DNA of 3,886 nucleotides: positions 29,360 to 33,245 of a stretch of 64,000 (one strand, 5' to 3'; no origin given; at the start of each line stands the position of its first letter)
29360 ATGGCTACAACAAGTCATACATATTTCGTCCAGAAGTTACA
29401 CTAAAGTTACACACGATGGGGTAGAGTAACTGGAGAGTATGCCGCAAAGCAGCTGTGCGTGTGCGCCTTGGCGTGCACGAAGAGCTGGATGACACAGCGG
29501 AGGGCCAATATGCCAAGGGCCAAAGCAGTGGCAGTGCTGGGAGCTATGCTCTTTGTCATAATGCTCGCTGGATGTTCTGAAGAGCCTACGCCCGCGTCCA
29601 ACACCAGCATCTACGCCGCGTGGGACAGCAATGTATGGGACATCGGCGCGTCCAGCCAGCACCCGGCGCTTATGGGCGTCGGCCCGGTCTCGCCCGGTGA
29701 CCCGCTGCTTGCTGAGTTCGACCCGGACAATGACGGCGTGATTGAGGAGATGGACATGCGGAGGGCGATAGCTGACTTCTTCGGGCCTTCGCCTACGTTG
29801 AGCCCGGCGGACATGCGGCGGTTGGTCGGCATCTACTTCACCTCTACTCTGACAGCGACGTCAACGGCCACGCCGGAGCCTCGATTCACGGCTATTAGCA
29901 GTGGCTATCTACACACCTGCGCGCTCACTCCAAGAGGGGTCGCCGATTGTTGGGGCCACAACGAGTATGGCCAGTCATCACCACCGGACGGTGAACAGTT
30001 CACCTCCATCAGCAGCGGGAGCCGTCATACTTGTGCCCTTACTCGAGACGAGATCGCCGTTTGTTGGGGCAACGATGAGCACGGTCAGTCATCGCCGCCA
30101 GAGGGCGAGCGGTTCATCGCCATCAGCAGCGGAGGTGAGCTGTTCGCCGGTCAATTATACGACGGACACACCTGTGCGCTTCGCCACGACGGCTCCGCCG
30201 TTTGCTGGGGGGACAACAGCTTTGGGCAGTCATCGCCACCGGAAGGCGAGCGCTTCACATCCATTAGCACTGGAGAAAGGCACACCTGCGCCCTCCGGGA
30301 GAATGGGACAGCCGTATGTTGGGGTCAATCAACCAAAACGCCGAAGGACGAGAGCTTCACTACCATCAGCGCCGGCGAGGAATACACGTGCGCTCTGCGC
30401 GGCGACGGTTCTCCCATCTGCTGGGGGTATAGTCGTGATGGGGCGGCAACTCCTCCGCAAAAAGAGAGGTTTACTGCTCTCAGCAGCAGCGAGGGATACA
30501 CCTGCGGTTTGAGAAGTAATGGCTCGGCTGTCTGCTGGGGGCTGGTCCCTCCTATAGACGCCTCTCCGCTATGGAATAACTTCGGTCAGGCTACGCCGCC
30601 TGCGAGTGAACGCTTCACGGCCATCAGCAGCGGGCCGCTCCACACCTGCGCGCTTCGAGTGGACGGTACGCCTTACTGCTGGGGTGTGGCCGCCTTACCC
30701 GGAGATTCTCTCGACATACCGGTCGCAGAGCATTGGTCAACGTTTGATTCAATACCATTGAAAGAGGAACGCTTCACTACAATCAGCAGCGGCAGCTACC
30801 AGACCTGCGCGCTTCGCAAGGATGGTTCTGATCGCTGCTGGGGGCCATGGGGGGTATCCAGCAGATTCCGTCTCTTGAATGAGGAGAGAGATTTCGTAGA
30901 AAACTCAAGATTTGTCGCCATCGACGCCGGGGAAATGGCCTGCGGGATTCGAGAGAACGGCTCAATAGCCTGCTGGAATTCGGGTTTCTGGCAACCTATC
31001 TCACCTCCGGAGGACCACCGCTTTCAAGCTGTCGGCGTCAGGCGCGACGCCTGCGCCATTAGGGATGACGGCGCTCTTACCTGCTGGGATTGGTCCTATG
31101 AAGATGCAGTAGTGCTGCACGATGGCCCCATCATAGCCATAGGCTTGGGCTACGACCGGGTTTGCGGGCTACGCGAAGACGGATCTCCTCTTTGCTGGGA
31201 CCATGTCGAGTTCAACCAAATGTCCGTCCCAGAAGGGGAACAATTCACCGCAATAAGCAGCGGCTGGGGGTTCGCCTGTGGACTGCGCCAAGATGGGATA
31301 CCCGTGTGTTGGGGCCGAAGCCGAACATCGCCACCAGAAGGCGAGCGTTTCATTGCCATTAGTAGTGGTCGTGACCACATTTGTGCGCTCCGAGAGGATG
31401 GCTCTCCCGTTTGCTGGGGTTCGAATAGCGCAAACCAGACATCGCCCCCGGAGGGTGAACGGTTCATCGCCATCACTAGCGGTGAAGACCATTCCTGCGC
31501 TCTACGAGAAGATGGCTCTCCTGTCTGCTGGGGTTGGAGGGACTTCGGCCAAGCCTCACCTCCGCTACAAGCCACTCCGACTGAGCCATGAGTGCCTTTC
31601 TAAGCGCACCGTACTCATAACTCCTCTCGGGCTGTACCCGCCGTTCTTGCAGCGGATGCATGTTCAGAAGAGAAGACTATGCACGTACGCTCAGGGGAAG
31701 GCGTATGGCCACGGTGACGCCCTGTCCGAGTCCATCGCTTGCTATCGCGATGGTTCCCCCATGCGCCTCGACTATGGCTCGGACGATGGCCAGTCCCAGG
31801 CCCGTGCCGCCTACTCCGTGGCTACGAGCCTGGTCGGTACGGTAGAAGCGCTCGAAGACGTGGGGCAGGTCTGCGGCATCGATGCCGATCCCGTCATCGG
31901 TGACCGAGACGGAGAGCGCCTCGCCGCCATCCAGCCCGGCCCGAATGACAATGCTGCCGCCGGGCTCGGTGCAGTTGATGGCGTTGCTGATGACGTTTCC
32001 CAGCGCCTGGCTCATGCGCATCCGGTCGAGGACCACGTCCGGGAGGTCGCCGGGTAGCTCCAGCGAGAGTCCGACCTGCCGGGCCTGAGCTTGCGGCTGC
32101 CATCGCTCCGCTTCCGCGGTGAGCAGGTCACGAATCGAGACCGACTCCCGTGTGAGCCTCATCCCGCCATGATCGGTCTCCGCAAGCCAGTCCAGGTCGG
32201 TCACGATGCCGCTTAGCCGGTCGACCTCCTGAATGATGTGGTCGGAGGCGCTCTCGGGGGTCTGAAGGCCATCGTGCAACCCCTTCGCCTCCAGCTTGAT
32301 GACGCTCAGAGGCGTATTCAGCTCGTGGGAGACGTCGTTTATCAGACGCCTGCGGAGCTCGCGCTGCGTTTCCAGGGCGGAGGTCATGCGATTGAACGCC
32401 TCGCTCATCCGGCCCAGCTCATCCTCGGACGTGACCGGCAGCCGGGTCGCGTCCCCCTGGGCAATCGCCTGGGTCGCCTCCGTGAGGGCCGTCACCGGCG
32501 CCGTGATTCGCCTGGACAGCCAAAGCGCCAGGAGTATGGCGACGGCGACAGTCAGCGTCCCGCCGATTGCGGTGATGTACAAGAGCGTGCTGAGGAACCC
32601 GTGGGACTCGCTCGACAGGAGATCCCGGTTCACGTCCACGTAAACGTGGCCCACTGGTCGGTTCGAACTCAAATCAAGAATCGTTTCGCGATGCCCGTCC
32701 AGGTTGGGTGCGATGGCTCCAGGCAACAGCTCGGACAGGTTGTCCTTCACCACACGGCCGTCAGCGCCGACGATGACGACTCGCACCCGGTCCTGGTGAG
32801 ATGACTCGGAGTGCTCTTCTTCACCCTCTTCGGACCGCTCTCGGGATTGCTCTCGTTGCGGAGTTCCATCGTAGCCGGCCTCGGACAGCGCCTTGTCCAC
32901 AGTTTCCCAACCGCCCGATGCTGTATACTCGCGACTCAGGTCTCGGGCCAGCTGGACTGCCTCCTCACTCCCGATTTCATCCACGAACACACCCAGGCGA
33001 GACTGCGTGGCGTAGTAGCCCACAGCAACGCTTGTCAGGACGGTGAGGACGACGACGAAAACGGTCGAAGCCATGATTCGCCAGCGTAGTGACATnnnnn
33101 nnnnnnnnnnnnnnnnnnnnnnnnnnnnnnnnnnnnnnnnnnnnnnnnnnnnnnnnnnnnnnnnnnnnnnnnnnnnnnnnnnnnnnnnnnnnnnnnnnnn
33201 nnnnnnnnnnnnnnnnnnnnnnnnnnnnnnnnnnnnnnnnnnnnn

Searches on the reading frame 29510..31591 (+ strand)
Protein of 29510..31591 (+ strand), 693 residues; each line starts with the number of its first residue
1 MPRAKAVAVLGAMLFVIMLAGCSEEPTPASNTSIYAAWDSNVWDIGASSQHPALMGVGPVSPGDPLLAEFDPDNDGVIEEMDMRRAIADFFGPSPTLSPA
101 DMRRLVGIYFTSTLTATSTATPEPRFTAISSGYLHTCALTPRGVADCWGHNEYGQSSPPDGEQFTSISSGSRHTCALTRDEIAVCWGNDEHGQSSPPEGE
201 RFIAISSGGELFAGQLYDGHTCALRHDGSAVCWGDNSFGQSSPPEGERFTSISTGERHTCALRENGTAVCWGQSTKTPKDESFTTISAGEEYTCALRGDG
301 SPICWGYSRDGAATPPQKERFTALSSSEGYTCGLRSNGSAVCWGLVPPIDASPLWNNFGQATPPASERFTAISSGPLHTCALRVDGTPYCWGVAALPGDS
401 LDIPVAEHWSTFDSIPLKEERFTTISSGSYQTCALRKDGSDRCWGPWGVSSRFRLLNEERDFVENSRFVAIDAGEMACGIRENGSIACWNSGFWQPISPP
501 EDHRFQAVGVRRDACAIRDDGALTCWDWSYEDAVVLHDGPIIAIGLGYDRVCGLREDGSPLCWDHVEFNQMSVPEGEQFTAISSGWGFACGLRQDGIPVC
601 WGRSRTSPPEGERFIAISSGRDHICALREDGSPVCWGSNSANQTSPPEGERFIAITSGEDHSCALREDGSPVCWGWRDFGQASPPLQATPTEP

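Call 11: search_protein_families(library=pfam, proteins=[window:29510-31591:+])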
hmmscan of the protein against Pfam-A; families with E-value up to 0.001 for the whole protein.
window:29510-31591:+ (693 aa): 3 families
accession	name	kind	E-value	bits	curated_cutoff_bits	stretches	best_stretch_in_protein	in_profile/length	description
PF13540.12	RCC1_2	-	2.7e-78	256.5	22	7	165-193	2-30/30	Regulator of chromosome condensation (RCC1) repeat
PF25390.1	WD40_RLD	-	1.1e-55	189.9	150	4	121-311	86-328/363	RCC1-like domain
PF00415.24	RCC1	-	1.5e-09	38.7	21.7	0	244-262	32-50/50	Regulator of chromosome condensation (RCC1) repeat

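Call 69: find_homologous_proteins(query=window:29510-31591:+, max_evalue=1e-50)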
Query window:29510-31591:+ (693 aa): 958 proteins with E <= 1e-50 among 8000 candidates; the best 120 are listed.
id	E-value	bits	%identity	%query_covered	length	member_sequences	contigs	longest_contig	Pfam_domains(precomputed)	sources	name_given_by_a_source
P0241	1.5e-221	756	46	82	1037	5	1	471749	PF00415.25,PF13540.13,PF25390.2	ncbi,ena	-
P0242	1.6e-202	693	43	81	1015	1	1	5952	PF13365.13,PF00415.25,PF13540.13,PF25390.2,PF00089.33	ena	-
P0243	1.4e-199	683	44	81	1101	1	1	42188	PF00415.25,PF13540.13,PF25390.2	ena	-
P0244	1.5e-194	666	50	83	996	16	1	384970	PF00497.26,PF00415.25,PF13540.13,PF25390.2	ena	-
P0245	4.1e-175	602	42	75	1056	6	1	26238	PF13365.13,PF00415.25,PF13540.13,PF25390.2,PF00089.33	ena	-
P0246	1.4e-159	551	44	81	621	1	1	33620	PF00415.25,PF13540.13,PF25390.2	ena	-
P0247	4.2e-155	536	42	86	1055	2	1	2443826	PF13365.13,PF13240.12,PF00415.25,PF13540.13,PF25390.2,PF00089.33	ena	-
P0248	2.7e-151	523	43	78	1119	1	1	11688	PF17957.8,PF13540.13,PF18911.7,PF25390.2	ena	-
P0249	7.2e-151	522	34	76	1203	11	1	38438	PF13540.13,PF00395.26,PF25390.2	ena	-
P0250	8.2e-151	522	40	91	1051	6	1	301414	PF13365.13,PF13240.12,PF13540.13,PF25390.2,PF00089.33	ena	-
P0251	7.4e-150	519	42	83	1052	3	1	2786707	PF13365.13,PF13240.12,PF00415.25,PF13540.13,PF25390.2,PF00089.33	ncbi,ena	-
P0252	2.3e-145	504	33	81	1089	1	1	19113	PF13540.13,PF25390.2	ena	-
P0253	4.1e-142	493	35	76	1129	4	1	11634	PF13540.13,PF00395.26,PF25390.2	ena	-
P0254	1.8e-140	488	41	82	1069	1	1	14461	PF00415.25,PF13540.13,PF25390.2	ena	-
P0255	3.8e-139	483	39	82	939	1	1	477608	PF13540.13,PF25390.2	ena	-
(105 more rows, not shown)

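Call 70: find_encoding_contigs(protein=P0251, flank=6000, max_places=1)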
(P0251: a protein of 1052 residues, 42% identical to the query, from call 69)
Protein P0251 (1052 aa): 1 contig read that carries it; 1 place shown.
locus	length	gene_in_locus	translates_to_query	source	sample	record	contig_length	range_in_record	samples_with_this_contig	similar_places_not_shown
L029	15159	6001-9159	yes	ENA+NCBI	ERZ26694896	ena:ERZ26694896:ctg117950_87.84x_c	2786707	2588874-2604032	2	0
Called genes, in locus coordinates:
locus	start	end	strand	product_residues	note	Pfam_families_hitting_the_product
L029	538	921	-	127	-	-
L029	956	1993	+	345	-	-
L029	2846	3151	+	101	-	PF01609:DDE_Tnp_1 (weak), PF13586:DDE_Tnp_1_2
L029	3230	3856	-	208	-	-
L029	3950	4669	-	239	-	PF08867:FRG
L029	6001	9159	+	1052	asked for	PF13240:Zn_Ribbon_1, PF00089:Trypsin, PF13365:Trypsin_2, PF25390:WD40_RLD, PF13540:RCC1_2 (weak), PF25390:WD40_RLD, PF13540:RCC1_2 (weak), PF25390:WD40_RLD, +2 more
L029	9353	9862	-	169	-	PF00665:rve, PF13683:rve_3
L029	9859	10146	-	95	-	PF01527:HTH_Tnp_1 (weak)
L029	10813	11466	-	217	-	PF13276:HTH_21, PF00665:rve, PF13683:rve_3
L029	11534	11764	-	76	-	PF01527:HTH_Tnp_1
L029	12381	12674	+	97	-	-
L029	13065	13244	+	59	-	PF13356:Arm-DNA-bind_3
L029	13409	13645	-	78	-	-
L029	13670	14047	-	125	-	-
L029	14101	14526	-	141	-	-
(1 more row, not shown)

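Call 71: find_encoding_contigs(protein=P0241, flank=6000, max_places=1)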
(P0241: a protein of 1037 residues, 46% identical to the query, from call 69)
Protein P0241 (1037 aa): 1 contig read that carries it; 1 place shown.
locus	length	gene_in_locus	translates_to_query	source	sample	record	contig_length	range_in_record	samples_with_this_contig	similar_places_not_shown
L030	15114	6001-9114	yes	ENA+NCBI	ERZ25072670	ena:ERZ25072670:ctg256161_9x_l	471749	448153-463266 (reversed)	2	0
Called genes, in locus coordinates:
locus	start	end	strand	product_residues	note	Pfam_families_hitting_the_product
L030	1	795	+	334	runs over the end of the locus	PF13384:HTH_23 (weak), PF13936:HTH_38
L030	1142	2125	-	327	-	PF00296:Bac_luciferase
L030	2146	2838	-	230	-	PF03737:RraA-like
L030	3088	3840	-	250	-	PF00106:adh_short, PF08659:KR (weak), PF13561:adh_short_C2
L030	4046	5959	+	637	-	PF24521:Ank_KRIT1 (faint), PF13606:Ank_3 (faint), PF12796:Ank_2, PF13857:Ank_5 (weak), PF00023:Ank (weak), PF12796:Ank_2, PF13857:Ank_5, PF13637:Ank_4 (weak), +1 more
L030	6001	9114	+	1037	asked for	PF00415:RCC1 (faint), PF25390:WD40_RLD, PF13540:RCC1_2, PF25390:WD40_RLD, PF13540:RCC1_2, PF25390:WD40_RLD, PF13540:RCC1_2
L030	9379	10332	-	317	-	PF00296:Bac_luciferase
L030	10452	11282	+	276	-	PF03065:Glyco_hydro_57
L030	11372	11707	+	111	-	-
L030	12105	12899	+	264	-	PF01061:ABC2_membrane, PF12698:ABC2_membrane_3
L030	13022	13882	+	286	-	PF00005:ABC_tran, PF13304:AAA_21 (weak)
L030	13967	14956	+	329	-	PF00296:Bac_luciferase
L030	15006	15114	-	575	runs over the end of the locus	PF00860:Xan_ur_permease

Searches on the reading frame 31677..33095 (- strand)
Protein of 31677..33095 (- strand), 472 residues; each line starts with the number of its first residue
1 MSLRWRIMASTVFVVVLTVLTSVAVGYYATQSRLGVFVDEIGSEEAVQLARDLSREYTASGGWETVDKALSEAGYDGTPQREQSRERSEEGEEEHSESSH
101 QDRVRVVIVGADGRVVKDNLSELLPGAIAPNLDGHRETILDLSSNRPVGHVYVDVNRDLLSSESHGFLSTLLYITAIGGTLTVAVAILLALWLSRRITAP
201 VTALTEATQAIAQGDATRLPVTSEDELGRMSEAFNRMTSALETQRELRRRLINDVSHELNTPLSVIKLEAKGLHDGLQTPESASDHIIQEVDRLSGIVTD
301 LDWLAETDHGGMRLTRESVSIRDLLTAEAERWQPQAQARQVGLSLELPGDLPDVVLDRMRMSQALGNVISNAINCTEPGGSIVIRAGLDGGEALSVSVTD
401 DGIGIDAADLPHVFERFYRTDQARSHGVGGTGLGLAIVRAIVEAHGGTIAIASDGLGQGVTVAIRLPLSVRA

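Call 11: search_protein_families(library=pfam, proteins=[window:31677-33095:-])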
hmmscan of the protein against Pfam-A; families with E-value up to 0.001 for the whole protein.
window:31677-33095:- (472 aa): 3 families
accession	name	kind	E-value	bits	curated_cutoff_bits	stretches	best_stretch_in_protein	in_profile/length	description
PF02518.31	HATPase_c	-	8.1e-28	97.5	26.4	1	357-469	2-110/111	Histidine kinase-, DNA gyrase B-, and HSP90-like ATPase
PF00672.30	HAMP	-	1.4e-14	54.6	25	1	192-242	1-52/53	HAMP domain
PF00512.31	HisKA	-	4.3e-11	43.1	26.9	1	248-302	2-58/66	His Kinase A (phospho-acceptor) domain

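Call 58: find_homologous_proteins(query=window:31677-33095:-, max_evalue=1e-40)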
Query window:31677-33095:- (472 aa): 1836 proteins with E <= 1e-40 among 8000 candidates; the best 120 are listed.
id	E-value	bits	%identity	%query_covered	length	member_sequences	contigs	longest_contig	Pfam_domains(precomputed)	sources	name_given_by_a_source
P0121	0.0e+0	1012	100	100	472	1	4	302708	PF00672.31,PF02518.32,PF00512.32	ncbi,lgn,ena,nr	ncbi:MAG: ATP-binding protein [Chloroflexota bacterium]|nr:ATP-binding protein [Chloroflexota bacter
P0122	3.9e-246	835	83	99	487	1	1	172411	PF00672.31,PF02518.32,PF00512.32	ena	-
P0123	2.5e-237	806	80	99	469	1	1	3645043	PF00672.31,PF02518.32,PF00512.32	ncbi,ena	-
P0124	1.3e-236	804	78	99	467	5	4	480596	PF00672.31,PF02518.32,PF00512.32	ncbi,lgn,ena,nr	ncbi:MAG: HAMP domain-containing sensor histidine kinase [Chloroflexi bacterium]|nr:HAMP domain-cont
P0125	3.4e-236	803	79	99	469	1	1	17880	PF00672.31,PF02518.32,PF00512.32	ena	-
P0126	7.7e-235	798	78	99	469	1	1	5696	PF00672.31,PF02518.32,PF00512.32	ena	-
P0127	2.0e-234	797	79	99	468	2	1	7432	PF00672.31,PF02518.32,PF00512.32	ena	-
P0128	2.5e-234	797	78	99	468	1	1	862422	PF00672.31,PF02518.32,PF00512.32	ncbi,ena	-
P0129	9.9e-234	795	78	100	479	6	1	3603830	PF00672.31,PF02518.32,PF00512.32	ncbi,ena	-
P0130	2.7e-233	793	78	99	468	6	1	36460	PF00672.31,PF02518.32,PF00512.32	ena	-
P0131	3.0e-233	793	79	99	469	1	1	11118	PF00672.31,PF02518.32,PF00512.32,PF13589.13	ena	-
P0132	4.3e-233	792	78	99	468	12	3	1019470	PF00672.31,PF02518.32,PF00512.32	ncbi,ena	-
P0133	8.6e-233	792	78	99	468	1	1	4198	PF00672.31,PF02518.32,PF00512.32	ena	-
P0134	1.5e-232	791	78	99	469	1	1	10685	PF00672.31,PF02518.32,PF00512.32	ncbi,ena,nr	ncbi:MAG: HAMP domain-containing histidine kinase [Dehalococcoidia bacterium]|nr:HAMP domain-contain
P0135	1.9e-232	790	79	99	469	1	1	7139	PF00672.31,PF02518.32,PF00512.32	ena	-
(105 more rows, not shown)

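Call 59: find_encoding_contigs(protein=P0122, flank=10000, max_places=1)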
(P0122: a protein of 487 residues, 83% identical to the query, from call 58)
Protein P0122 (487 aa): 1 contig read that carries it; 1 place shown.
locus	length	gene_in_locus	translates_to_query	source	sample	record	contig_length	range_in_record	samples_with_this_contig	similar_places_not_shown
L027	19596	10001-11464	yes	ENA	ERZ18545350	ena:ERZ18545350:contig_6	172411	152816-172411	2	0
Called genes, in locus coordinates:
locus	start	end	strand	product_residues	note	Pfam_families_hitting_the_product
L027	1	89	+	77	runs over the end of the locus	-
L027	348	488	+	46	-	-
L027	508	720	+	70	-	-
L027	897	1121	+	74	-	PF00560:LRR_1 (faint), PF12799:LRR_4 (faint)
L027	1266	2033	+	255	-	-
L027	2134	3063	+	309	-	-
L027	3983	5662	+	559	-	-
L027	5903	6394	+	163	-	-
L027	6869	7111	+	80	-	-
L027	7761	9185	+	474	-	-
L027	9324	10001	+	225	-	PF00072:Response_reg, PF00486:Trans_reg_C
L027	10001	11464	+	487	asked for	PF00672:HAMP, PF00512:HisKA, PF02518:HATPase_c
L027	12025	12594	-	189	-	-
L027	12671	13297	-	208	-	PF19736:DUF6226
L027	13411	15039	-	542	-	PF00239:Resolvase, PF07508:Recombinase, PF13408:Zn_ribbon_recom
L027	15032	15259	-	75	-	PF01402:RHH_1, PF20605:Antitox_RHH (weak)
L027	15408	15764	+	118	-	PF13650:Asp_protease_2 (faint)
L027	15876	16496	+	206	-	-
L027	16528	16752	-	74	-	-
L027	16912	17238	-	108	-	-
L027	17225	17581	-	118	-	PF13560:HTH_31 (weak), PF01381:HTH_3 (weak)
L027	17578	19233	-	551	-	PF13814:Replic_Relax (weak)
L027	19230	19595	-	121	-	?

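Call 60: find_encoding_contigs(protein=P0123, flank=10000, max_places=1)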
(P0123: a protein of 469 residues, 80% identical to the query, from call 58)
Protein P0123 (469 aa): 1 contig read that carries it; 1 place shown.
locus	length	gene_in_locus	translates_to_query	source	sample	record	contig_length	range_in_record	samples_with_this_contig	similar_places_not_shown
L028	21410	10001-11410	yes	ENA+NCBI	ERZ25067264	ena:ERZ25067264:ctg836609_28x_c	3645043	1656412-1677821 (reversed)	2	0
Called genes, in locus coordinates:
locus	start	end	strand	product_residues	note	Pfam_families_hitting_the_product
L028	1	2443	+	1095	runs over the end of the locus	PF03773:ArsP_1, PF01839:FG-GAP (faint), PF13517:FG-GAP_3, PF07593:UnbV_ASPIC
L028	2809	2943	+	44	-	-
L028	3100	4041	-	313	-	PF01118:Semialdhyde_dh, PF22698:Semialdhyde_dhC_1, PF02774:Semialdhyde_dhC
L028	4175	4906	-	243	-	PF00730:HhH-GPD, PF00633:HHH (faint)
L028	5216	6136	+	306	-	PF00514:Arm (faint), PF02985:HEAT (faint), PF13513:HEAT_EZ (faint), PF13646:HEAT_2, PF03130:HEAT_PBS (faint), PF13646:HEAT_2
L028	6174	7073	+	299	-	PF02737:3HCDH_N, PF00725:3HCDH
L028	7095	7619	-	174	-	PF01042:Ribonuc_L-PSP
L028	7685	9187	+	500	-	-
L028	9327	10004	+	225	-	PF00072:Response_reg, PF00486:Trans_reg_C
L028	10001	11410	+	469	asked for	PF00672:HAMP, PF00512:HisKA, PF02518:HATPase_c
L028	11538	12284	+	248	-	PF00106:adh_short, PF01370:Epimerase, PF04321:RmlD_sub_bind (weak), PF08659:KR, PF01073:3Beta_HSD (weak), PF13561:adh_short_C2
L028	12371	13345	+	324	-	PF07992:Pyr_redox_2, PF13738:Pyr_redox_3, PF00070:Pyr_redox (weak)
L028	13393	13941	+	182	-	-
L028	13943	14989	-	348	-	PF02543:Carbam_trans_N (faint), PF00814:TsaD, PF22521:HypF_C_2 (weak)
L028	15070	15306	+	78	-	-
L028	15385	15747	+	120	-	PF05635:23S_rRNA_IVP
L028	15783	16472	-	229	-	PF00834:Ribul_P_3_epim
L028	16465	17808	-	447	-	PF00206:Lyase_1, PF14698:ASL_C2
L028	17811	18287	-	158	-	PF19315:MC_hydratase, PF01575:MaoC_dehydratas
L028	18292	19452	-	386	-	PF02771:Acyl-CoA_dh_N, PF02770:Acyl-CoA_dh_M, PF00441:Acyl-CoA_dh_1, PF08028:Acyl-CoA_dh_2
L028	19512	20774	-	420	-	PF00764:Arginosuc_synth, PF20979:Arginosuc_syn_C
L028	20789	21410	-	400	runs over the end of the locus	PF00202:Aminotran_3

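Call 74: search_protein_families(library=ncbifam, proteins=[window:31677-33095:-], max_evalue=0.00001)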
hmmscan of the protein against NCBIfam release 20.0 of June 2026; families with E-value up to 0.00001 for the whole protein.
window:31677-33095:- (472 aa): 83 families (the best 25 are shown)
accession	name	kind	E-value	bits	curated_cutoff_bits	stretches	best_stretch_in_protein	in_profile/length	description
NF012163.2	BaeS_SmeS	equivalog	7.1e-69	232.9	500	1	11-467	12-457/457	sensor histidine kinase efflux regulator BaeS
NF033092.0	HK_WalK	equivalog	2.4e-66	224.6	725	2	247-468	371-594/594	cell wall metabolism sensor histidine kinase WalK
NF007837.0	PRK10549.1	equivalog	1.6e-63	215.1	603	1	12-469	20-459/466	envelope stress sensor histidine kinase BaeS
NF046044.1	PnpS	equivalog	1.4e-53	182.3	400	1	247-467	169-390/390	two-component system histidine kinase PnpS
NF040691.1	MtrAB_MtrB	equivalog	1.7e-51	175.8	450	1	175-468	190-492/507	MtrAB system histidine kinase MtrB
TIGR02966.1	phoR_proteo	equivalog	1.2e-47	162.5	334.2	1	239-463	105-330/333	phosphate regulon sensor histidine kinase PhoR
TIGR01386.1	cztS_silS_copS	subfamily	1.7e-47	162.4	292.55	1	152-454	143-446/457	heavy metal sensor histidine kinase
NF007007.0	PRK09470.1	equivalog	8.7e-47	160.1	486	1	181-470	176-461/463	envelope stress sensor histidine kinase CpxA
NF008312.0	PRK11100.1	equivalog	6.9e-44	150.5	356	1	179-468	188-474/477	two-component system sensor histidine kinase CreC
NF008468.0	PRK11360.1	equivalog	1.5e-41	142.5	646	1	251-469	399-609/616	two-component system sensor histidine kinase AtoS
NF012226.0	AdeS_HK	equivalog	2.6e-40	138.7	500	1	180-454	67-341/353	two-component sensor histidine kinase AdeS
NF041210.1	his_kin_PieS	equivalog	1.3e-39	136.5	850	1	181-468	175-470/474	two component system sensor histidine kinase PieS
NF007898.0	PRK10604.1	equivalog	8.1e-37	127.4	478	1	181-469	145-424/433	two-component system sensor histidine kinase RstB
NF041735.1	hist_kin_RppB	equivalog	1.1e-36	126.5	400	1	252-467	220-438/438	two-component system sensor histidine kinase RppB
NF007004.0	PRK09467.1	equivalog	8.9e-36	123.6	415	1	168-469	155-437/440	two-component system sensor histidine kinase EnvZ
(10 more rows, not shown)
